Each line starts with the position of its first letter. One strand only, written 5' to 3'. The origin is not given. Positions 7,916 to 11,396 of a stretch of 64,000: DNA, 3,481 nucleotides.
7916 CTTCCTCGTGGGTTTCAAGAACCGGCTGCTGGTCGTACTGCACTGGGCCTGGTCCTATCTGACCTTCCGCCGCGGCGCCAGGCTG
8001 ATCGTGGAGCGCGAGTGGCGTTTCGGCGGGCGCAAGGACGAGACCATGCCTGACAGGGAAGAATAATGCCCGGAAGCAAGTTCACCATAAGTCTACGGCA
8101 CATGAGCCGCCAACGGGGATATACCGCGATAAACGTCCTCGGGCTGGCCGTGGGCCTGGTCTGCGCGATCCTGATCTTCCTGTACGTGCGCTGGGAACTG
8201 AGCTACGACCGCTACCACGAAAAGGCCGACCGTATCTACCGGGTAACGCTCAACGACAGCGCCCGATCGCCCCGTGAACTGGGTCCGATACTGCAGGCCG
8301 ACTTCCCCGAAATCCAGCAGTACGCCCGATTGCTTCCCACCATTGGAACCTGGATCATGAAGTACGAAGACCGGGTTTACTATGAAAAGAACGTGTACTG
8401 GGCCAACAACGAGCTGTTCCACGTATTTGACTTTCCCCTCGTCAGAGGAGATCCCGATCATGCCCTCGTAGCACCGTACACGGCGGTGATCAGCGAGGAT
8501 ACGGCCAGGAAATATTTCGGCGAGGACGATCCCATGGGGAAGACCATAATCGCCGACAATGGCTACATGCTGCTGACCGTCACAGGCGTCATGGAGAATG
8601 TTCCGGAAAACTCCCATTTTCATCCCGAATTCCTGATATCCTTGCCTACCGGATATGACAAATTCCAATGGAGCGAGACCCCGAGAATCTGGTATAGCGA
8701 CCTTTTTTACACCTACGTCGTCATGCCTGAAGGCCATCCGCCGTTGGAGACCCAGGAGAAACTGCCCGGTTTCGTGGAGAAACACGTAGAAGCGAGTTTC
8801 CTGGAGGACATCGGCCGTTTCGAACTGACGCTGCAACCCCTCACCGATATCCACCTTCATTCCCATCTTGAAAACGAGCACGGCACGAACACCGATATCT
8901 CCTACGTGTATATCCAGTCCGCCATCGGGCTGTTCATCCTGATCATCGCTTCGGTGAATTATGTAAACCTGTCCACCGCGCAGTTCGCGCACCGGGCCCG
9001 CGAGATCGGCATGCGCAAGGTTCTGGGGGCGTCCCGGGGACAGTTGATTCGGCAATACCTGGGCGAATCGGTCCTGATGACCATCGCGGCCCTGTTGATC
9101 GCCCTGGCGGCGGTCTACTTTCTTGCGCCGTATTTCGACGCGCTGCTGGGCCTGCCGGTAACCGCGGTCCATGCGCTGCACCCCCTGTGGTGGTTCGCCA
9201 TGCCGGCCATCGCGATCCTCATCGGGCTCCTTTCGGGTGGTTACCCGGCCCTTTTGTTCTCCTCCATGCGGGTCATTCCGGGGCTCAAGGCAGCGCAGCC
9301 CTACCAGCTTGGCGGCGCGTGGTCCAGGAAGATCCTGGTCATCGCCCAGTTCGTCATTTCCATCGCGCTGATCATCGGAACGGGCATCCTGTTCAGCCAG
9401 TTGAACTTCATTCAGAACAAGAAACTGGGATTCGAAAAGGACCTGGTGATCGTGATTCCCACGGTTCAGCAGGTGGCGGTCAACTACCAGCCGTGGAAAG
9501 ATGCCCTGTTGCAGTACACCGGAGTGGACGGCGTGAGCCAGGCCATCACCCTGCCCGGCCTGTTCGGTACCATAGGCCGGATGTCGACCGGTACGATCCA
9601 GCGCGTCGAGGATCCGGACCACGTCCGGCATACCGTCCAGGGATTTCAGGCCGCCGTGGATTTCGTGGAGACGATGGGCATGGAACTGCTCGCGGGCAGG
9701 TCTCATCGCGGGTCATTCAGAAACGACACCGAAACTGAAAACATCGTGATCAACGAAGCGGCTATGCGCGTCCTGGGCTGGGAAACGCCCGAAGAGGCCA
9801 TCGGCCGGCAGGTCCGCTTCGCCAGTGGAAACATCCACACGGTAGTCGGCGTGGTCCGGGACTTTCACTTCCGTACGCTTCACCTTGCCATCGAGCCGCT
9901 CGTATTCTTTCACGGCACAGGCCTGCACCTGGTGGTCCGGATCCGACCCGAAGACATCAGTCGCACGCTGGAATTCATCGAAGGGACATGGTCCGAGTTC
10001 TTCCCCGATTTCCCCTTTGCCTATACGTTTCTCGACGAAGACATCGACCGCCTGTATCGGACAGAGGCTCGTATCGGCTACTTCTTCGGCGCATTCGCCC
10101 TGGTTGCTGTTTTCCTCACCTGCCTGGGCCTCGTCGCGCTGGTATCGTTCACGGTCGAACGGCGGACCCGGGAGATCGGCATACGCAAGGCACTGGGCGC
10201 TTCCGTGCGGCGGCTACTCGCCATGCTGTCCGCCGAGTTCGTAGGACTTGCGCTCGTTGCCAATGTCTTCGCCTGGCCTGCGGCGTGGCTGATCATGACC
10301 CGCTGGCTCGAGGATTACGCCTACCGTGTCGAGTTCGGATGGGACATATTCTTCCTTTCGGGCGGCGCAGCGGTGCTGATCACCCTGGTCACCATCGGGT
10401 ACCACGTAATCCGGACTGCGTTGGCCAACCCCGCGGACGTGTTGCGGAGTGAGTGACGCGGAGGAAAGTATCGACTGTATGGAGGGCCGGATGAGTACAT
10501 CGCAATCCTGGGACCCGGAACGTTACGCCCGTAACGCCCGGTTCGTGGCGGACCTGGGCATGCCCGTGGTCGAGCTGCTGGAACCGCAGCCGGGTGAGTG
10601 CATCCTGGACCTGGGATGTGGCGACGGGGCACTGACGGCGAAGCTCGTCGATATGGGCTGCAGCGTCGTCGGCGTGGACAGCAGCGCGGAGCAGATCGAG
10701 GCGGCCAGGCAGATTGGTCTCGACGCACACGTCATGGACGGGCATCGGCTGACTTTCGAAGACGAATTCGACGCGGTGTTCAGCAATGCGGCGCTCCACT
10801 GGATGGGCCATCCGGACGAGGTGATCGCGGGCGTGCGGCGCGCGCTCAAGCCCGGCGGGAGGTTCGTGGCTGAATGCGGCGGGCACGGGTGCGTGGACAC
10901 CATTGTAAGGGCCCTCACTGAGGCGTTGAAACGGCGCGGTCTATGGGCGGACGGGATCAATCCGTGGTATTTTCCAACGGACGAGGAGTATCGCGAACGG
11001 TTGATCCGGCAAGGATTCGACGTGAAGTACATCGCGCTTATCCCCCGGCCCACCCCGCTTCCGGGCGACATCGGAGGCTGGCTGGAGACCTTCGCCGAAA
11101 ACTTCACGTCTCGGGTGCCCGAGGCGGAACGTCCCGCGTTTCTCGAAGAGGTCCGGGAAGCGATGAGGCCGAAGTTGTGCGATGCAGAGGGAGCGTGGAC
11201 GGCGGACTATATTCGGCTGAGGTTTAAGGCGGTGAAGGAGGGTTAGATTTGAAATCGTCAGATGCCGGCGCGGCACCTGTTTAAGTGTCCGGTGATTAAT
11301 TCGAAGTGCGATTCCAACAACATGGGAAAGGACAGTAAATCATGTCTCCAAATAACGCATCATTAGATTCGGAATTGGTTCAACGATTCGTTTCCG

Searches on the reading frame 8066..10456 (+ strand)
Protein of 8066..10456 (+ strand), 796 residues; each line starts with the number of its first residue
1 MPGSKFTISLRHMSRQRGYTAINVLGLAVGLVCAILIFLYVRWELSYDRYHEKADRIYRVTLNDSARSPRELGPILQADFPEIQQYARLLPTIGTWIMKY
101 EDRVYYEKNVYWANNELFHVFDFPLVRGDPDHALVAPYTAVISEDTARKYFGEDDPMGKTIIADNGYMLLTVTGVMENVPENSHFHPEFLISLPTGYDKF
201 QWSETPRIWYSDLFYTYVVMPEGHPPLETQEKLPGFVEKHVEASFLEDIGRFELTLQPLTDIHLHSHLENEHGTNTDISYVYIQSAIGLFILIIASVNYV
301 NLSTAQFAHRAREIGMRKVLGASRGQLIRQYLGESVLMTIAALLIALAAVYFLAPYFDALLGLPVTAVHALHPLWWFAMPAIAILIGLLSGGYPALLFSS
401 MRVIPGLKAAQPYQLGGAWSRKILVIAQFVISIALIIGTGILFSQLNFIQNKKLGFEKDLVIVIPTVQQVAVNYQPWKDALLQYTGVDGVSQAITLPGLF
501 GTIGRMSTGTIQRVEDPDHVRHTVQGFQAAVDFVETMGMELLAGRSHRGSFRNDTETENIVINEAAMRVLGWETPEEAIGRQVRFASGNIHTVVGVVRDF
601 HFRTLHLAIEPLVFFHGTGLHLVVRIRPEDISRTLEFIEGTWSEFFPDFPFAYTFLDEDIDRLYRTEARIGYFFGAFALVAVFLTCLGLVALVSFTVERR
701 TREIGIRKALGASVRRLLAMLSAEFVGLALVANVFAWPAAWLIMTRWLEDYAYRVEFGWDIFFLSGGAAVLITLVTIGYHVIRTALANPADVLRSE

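Call 64: search_protein_families(library=pfam, proteins=[window:8066-10456:+], max_evalue=0.00001)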
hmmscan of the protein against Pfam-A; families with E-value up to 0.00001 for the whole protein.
window:8066-10456:+ (796 aa): 2 families
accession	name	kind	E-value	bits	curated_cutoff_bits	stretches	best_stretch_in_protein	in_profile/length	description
PF12704.14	MacB_PCD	-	2.1e-31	110.2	27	1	20-223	1-194/207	MacB-like periplasmic core domain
PF02687.27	FtsX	-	1.7e-27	96.3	25.5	2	286-401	2-118/120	FtsX-like permease C-terminal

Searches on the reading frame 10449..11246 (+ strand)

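Call 64: search_protein_families(library=pfam, proteins=[window:10449-11246:+], max_evalue=0.00001)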
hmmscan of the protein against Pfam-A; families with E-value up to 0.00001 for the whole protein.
window:10449-11246:+ (265 aa): 7 families
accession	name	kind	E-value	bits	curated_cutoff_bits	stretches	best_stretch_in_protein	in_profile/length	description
PF08241.18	Methyltransf_11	-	3.6e-21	76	21.2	1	53-140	1-94/95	Methyltransferase domain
PF13649.12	Methyltransf_25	-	2.5e-20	73.4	27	1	52-137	1-97/97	Methyltransferase domain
PF08242.18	Methyltransf_12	-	2.2e-17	64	30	1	53-139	1-98/98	Methyltransferase domain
PF13847.12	Methyltransf_31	-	1.6e-16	60.8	27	1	49-144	4-113/145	Methyltransferase domain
PF13489.12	Methyltransf_23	-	2.4e-14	53.8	27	1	42-143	15-118/164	Methyltransferase domain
PF02353.26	CMAS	-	3.2e-07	30.4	27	1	41-145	55-168/273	Mycolic acid cyclopropane synthetase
PF07021.18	MetW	-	5e-06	26.7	21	1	47-130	12-99/193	Methionine biosynthesis protein MetW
